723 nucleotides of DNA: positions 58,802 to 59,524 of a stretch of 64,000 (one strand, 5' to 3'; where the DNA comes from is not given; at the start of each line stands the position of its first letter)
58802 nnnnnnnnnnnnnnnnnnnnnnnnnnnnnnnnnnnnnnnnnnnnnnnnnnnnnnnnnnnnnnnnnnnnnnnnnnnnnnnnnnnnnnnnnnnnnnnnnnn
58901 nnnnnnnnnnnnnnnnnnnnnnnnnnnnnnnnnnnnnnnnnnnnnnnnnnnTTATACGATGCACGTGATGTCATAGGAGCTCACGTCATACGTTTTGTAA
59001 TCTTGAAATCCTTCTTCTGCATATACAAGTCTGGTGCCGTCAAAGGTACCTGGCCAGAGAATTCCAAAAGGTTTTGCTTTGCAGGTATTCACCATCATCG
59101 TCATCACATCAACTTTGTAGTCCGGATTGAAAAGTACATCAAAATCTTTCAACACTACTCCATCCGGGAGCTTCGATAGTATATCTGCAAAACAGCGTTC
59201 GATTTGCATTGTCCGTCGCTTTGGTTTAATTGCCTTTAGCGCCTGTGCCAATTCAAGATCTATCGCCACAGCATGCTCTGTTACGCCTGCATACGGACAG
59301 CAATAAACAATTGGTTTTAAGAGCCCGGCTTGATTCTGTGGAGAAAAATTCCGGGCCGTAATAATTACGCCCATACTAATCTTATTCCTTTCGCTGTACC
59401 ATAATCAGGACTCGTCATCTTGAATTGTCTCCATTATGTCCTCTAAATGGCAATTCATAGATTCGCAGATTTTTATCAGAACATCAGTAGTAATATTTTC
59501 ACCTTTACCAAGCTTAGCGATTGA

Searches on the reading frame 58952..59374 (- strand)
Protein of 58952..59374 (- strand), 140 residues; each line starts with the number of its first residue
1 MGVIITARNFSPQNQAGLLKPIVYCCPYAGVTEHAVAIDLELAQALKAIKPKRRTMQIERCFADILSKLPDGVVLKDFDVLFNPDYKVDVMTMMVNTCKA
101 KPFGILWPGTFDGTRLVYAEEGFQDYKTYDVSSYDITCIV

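Call 5: search_protein_families(library=pfam, proteins=[window:58952-59374:-], max_evalue=0.01)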
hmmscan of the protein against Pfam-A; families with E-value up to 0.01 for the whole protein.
window:58952-59374:- (140 aa): 0 families

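Call 6: search_protein_families(library=padloc, proteins=[window:58952-59374:-], max_evalue=0.001)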
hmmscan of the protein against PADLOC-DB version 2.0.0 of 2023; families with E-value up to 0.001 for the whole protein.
window:58952-59374:- (140 aa): 2 families
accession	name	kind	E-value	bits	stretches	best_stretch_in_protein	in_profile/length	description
PDLC02497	BrxF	-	1.1e-17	62.2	1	34-138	46-151/158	BrxF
PDLC02496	BrxF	-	1e-09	36.7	1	35-137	49-152/158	BrxF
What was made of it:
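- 58952..59374 (-): brxF (140 aa), first gene of the type 3 BREX operon. PADLOC BrxF, 1.1e-17 (call 6).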
